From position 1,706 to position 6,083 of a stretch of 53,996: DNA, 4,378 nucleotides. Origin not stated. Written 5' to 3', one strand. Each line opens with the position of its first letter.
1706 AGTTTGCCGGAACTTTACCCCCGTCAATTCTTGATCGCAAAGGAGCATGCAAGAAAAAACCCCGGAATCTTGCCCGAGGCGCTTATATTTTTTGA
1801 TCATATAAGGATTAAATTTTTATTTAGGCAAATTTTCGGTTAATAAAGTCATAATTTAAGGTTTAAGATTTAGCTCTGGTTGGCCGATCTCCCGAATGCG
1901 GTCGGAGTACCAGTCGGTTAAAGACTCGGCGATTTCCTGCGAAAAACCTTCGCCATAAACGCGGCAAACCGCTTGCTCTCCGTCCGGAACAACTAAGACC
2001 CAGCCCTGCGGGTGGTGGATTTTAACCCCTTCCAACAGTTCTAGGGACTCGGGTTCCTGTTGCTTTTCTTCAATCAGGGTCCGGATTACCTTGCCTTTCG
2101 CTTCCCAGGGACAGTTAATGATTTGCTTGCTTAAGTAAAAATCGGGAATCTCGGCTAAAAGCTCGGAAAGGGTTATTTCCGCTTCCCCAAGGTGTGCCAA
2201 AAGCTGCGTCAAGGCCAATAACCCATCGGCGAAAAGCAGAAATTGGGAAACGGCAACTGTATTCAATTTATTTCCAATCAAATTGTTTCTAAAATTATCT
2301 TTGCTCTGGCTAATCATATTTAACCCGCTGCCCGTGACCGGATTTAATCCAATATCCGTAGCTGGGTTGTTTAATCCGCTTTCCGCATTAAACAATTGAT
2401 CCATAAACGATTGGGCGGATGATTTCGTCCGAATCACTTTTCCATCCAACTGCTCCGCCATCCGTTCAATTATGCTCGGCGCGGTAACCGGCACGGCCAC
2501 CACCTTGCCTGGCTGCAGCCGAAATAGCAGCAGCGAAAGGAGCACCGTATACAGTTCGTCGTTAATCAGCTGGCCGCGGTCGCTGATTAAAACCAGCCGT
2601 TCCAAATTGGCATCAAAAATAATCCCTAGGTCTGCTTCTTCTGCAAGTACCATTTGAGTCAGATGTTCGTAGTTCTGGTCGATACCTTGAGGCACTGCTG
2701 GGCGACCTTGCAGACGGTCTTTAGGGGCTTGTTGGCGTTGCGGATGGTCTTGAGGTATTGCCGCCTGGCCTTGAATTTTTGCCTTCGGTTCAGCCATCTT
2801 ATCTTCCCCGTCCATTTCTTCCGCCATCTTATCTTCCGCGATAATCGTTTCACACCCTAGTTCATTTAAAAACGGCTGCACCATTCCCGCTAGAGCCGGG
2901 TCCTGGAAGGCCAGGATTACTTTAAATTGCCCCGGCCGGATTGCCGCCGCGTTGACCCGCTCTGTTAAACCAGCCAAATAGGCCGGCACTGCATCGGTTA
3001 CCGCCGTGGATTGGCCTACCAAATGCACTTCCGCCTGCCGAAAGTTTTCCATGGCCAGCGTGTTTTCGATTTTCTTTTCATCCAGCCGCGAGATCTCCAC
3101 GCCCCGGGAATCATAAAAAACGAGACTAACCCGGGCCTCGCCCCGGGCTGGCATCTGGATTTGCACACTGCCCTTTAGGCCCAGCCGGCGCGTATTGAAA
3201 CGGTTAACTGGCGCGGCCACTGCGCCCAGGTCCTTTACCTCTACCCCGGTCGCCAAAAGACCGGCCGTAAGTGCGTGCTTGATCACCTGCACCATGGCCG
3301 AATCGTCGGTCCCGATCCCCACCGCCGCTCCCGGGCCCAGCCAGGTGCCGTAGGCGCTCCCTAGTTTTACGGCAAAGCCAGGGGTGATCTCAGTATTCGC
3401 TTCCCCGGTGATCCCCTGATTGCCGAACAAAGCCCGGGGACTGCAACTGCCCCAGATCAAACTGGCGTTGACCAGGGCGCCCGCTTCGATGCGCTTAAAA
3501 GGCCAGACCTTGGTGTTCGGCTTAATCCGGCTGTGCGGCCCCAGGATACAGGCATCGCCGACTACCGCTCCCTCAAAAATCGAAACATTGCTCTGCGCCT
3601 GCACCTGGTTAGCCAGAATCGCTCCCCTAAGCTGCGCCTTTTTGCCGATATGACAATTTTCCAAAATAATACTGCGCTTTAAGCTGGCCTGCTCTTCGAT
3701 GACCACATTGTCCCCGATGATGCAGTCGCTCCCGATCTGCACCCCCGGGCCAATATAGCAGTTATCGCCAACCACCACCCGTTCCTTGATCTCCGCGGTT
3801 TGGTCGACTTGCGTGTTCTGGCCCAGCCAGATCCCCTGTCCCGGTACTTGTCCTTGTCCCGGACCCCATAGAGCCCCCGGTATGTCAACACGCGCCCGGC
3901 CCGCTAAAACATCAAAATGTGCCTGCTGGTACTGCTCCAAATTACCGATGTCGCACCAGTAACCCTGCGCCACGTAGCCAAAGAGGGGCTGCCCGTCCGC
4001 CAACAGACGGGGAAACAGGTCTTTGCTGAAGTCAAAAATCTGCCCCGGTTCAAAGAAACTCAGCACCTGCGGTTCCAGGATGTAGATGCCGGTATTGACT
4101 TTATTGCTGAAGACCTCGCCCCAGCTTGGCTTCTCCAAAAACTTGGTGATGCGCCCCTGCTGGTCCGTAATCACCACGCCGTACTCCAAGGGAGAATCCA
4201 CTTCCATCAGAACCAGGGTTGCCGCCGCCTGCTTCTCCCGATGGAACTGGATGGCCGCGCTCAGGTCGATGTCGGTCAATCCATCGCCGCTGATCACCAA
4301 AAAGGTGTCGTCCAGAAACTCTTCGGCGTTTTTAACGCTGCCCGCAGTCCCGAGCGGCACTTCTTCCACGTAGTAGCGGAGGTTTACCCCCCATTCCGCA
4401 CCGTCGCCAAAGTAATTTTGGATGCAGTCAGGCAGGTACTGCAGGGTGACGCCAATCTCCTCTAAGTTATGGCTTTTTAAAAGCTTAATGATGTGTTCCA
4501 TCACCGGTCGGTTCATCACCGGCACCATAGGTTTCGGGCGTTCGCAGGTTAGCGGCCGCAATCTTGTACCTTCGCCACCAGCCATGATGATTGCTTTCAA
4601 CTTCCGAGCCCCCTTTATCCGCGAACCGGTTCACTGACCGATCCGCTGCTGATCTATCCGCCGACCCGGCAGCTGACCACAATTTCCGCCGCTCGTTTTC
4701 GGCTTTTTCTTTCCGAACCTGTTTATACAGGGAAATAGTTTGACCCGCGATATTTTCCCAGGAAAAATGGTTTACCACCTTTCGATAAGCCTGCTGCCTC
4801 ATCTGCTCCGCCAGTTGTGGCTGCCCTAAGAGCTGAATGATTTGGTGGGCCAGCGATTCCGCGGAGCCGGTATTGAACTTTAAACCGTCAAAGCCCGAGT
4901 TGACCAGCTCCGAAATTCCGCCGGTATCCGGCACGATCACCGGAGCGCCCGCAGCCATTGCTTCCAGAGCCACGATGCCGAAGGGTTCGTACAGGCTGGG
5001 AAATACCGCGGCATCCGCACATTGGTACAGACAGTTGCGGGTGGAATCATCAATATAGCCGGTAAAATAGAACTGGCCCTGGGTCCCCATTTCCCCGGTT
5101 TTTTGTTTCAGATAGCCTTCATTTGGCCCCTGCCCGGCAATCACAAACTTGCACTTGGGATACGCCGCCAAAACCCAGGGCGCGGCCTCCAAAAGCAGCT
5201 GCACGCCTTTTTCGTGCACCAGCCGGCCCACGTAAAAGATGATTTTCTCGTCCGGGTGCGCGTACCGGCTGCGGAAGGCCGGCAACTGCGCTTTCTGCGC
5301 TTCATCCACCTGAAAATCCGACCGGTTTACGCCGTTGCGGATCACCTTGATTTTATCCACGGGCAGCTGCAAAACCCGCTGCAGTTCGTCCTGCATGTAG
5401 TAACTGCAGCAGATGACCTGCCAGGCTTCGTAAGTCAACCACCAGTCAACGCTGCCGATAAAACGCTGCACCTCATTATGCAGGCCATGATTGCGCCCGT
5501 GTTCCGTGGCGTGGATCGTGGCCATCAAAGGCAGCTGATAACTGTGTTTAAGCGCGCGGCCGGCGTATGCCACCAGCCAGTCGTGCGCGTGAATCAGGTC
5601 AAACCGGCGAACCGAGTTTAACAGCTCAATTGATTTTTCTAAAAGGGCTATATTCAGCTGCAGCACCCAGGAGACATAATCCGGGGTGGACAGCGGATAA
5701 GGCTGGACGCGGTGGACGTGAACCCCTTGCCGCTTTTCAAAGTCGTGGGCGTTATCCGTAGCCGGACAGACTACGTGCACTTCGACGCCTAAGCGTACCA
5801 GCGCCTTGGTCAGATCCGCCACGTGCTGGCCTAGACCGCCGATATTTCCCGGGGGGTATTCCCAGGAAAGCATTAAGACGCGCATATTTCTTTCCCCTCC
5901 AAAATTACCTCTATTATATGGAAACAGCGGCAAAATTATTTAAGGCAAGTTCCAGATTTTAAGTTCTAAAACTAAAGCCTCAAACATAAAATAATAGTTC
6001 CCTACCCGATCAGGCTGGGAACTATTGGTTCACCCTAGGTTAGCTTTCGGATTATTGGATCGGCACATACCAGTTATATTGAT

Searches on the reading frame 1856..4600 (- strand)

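Call 60: search_protein_families(library=pfam, proteins=[window:1856-4600:-], max_evalue=0.00001)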
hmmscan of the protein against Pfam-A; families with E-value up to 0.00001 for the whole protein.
window:1856-4600:- (914 aa): 7 families
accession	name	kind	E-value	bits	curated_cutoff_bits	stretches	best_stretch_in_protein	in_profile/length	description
PF00483.29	NTP_transferase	-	1.3e-57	195.7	21.2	1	2-231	1-242/245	Nucleotidyl transferase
PF25084.1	LbH_EIF2B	-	2.9e-18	66.3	54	1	256-358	3-104/105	EIF2B subunit epsilon LbH domain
PF02878.22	PGM_PMM_I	-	2.3e-17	63.4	22.5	1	390-520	2-136/138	Phosphoglucomutase/phosphomannomutase, alpha/beta/alpha domain I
PF00132.30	Hexapep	-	2.5e-15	55.8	27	2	275-307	2-34/36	Bacterial transferase hexapeptide (six repeats)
PF24894.1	Hexapep_GlmU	-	1.4e-08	35.3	23.3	1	292-341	34-83/104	GlmU-like, C-terminal hexapeptide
PF02879.22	PGM_PMM_II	-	3.1e-08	34.5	29.3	0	636-676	62-103/103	Phosphoglucomutase/phosphomannomutase, alpha/beta/alpha domain II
PF12804.13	NTP_transf_3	-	2.4e-07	31.5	27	1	3-122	1-112/160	MobA-like NTP transferase domain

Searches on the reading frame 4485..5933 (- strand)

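Call 60: search_protein_families(library=pfam, proteins=[window:4485-5933:-], max_evalue=0.00001)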
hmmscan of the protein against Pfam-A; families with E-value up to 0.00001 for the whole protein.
window:4485-5933:- (482 aa): 7 families
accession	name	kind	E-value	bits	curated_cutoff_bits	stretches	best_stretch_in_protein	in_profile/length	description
PF00534.26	Glycos_transf_1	-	2.1e-43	148.3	26.4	1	226-384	11-171/172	Glycosyl transferases group 1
PF13692.12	Glyco_trans_1_4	-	1.3e-35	123.2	27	1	230-369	2-140/142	Glycosyl transferases group 1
PF13439.12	Glyco_transf_4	-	9.4e-34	117.3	28.5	1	31-204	1-168/170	Glycosyltransferase Family 4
PF13579.12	Glyco_trans_4_4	-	1.8e-21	77.6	29.7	1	32-201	1-158/158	Glycosyl transferase 4-like domain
PF08323.17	Glyco_transf_5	-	3.3e-20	73.2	22.7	1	18-186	1-226/239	Starch synthase catalytic domain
PF20706.3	GT4-conflict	-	7.1e-14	52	26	1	32-396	12-382/385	Family 4 Glycosyltransferase in conflict systems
PF13524.12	Glyco_trans_1_2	-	1.2e-09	38.6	25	1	261-399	15-142/144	Glycosyl transferase-like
